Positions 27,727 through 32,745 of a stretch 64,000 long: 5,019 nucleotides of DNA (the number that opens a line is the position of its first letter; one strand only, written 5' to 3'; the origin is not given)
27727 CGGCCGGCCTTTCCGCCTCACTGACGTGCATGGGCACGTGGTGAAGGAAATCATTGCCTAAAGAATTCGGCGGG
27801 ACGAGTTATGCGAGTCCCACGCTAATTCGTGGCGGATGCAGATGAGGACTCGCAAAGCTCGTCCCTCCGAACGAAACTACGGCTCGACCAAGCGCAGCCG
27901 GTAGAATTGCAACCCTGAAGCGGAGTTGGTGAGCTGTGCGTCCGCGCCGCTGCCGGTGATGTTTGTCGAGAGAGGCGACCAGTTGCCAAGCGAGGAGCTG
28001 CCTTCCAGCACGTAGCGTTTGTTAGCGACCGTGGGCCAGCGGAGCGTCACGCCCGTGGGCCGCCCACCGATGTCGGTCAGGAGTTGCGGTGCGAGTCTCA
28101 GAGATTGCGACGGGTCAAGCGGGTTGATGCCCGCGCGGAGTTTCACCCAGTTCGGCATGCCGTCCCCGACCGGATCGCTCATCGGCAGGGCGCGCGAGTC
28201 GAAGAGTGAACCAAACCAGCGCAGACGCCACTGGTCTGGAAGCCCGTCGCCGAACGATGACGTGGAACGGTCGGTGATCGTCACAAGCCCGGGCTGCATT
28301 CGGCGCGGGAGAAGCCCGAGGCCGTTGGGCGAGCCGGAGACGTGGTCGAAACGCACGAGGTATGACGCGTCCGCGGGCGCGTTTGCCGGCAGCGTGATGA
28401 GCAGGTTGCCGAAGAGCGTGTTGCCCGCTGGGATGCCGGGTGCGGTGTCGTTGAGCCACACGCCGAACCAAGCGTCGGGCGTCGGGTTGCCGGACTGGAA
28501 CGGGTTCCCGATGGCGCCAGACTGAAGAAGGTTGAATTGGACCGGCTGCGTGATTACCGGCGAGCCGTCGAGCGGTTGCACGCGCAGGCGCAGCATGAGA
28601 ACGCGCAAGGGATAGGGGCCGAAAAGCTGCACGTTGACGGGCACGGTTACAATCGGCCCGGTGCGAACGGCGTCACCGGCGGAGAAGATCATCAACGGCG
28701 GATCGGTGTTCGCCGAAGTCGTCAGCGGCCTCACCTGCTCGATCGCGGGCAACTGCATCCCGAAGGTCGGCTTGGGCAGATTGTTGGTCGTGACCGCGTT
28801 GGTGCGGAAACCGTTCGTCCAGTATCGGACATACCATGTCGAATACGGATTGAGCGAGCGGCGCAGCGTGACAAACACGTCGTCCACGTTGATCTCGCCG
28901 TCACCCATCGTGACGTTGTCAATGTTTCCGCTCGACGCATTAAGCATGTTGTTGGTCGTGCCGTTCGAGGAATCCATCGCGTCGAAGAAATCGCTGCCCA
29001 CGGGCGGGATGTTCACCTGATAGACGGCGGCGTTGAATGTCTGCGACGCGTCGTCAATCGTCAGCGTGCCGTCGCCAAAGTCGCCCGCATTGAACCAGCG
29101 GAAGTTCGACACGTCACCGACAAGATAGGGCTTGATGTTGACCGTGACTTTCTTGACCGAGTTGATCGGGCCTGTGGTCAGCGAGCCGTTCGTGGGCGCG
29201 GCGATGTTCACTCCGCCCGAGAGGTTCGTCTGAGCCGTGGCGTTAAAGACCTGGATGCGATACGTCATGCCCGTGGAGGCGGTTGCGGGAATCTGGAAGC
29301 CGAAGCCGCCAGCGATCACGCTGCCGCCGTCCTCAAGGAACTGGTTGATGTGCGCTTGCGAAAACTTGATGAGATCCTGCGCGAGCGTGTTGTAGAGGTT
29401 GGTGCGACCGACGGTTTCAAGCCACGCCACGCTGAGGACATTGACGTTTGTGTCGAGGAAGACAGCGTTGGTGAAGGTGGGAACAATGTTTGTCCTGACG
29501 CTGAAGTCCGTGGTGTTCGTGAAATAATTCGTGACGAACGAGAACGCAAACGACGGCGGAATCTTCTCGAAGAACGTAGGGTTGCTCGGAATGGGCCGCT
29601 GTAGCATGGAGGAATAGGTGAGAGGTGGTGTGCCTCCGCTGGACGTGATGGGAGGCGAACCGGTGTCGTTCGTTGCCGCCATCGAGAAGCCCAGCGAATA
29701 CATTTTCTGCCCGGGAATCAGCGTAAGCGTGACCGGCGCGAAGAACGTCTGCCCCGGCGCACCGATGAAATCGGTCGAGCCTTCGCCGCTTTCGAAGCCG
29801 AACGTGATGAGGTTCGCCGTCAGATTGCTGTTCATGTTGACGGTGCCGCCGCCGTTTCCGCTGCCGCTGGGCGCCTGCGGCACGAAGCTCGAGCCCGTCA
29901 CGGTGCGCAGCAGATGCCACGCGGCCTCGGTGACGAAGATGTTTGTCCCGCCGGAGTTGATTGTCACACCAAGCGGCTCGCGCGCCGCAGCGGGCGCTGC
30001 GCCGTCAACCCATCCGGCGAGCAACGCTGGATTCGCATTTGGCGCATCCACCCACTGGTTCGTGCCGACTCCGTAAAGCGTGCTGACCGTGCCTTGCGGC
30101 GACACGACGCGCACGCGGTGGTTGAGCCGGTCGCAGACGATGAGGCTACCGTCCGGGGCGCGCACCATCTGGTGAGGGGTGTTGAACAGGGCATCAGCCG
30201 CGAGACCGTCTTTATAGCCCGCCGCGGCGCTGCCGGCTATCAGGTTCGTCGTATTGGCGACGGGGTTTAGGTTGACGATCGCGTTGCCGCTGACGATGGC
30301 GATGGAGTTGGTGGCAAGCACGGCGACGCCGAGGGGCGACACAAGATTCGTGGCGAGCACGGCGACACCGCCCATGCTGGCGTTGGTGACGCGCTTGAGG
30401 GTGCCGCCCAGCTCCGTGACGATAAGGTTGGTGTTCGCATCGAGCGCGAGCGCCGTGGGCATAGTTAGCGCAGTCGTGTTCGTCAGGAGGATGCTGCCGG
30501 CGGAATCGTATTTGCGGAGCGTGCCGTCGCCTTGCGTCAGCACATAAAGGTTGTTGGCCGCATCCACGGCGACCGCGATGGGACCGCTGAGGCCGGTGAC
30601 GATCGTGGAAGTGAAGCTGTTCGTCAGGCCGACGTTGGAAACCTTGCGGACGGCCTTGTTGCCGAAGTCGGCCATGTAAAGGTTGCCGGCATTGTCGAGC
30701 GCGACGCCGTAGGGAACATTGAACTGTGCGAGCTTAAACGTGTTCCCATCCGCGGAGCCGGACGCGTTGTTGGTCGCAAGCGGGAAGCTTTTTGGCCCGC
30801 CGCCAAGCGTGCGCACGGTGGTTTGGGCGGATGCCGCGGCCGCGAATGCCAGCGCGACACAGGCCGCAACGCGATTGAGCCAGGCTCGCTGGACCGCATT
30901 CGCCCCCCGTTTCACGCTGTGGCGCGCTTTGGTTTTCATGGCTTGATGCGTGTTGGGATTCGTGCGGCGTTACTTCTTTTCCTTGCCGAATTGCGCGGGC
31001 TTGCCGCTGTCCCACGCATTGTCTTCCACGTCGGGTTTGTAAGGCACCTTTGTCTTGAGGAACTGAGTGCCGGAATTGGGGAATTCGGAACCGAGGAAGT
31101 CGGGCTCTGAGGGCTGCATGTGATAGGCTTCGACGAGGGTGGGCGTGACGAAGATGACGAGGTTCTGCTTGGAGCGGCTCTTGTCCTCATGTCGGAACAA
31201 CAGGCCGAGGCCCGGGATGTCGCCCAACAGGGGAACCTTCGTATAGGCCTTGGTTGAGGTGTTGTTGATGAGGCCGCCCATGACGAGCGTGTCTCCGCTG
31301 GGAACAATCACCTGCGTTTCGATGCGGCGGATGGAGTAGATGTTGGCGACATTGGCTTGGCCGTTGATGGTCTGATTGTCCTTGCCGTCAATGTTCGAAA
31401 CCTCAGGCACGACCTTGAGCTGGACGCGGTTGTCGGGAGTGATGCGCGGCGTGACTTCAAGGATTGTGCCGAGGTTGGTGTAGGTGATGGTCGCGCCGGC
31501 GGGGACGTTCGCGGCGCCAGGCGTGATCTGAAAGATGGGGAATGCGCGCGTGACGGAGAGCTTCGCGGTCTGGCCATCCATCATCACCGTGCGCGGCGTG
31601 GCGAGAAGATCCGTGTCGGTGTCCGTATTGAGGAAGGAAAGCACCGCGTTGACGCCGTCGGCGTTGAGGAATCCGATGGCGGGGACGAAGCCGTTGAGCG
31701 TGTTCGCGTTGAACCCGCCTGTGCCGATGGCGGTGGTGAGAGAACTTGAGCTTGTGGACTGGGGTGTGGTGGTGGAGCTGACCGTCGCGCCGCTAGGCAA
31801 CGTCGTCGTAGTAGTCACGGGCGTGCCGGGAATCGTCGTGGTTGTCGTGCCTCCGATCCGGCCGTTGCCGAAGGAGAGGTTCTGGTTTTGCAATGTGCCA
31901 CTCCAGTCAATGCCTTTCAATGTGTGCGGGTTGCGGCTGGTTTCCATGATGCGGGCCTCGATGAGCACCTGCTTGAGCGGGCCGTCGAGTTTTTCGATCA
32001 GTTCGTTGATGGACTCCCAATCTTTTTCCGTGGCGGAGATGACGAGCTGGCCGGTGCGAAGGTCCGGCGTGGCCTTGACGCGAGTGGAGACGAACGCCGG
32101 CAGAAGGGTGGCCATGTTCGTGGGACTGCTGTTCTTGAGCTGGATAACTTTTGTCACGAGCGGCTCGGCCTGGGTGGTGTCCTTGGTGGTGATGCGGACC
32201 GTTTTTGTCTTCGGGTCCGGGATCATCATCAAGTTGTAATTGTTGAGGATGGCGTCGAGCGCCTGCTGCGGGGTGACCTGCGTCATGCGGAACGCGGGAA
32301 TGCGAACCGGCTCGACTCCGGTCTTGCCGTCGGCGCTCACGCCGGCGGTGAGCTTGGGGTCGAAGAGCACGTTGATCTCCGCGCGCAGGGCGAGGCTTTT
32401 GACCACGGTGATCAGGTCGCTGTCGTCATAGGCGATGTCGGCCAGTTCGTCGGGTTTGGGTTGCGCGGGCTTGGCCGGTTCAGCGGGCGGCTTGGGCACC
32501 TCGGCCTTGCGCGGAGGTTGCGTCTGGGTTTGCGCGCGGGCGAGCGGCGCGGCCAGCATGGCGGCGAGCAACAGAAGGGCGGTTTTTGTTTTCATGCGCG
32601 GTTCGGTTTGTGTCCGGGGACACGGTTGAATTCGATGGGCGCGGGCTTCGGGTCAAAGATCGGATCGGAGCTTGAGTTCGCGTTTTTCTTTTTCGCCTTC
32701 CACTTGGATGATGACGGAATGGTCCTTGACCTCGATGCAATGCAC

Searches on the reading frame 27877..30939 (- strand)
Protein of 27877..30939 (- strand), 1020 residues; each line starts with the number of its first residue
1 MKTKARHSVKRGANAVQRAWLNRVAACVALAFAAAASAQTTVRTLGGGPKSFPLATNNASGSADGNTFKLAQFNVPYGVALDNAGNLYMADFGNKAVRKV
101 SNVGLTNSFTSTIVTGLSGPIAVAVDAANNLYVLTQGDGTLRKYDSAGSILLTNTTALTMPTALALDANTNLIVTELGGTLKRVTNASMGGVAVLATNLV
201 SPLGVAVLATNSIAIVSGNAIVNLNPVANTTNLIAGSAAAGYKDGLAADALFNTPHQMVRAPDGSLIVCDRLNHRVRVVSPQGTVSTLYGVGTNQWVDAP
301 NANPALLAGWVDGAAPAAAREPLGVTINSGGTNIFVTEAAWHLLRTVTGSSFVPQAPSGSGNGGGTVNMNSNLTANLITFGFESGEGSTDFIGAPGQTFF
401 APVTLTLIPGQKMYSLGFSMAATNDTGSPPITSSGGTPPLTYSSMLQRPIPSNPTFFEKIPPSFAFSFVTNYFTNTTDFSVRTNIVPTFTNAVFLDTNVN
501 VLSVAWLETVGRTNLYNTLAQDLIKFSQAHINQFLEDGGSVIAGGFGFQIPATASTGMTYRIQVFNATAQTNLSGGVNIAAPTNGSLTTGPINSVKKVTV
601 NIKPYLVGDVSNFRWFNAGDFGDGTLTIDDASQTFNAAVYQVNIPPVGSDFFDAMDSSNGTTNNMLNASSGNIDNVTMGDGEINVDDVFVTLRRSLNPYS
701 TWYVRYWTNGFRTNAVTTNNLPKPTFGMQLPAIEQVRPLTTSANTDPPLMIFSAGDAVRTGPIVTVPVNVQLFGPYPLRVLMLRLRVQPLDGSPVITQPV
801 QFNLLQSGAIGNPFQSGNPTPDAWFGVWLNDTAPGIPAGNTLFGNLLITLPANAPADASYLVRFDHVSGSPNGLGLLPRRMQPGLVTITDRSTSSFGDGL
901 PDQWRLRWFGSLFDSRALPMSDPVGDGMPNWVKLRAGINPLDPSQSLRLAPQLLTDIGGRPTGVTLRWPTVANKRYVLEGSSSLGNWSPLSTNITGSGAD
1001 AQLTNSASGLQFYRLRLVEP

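Call 98: search_protein_families(library=pfam, proteins=[window:27877-30939:-], max_evalue=0.0001)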
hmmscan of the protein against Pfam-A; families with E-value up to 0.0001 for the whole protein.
window:27877-30939:- (1020 aa): 2 families
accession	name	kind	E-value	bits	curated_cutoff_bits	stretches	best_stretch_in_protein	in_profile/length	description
PF01436.27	NHL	-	8.9e-10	38.6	20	0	252-278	1-27/28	NHL repeat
PF25021.1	TEN_NHL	-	1.7e-08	34.3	27.1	0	46-109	117-175/357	Teneurin NHL domain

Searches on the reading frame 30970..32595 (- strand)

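Call 98: search_protein_families(library=pfam, proteins=[window:30970-32595:-], max_evalue=0.0001)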
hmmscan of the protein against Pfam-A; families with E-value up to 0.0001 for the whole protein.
window:30970-32595:- (541 aa): 2 families
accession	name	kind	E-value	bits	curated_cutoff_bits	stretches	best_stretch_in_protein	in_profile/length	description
PF00263.26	Secretin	-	2.6e-44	151.3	27.5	1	322-488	2-168/169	Bacterial type II and III secretion system protein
PF03958.22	Secretin_N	-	6.2e-11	42.8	28.2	1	148-209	1-69/69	Bacterial type II/III secretion system short domain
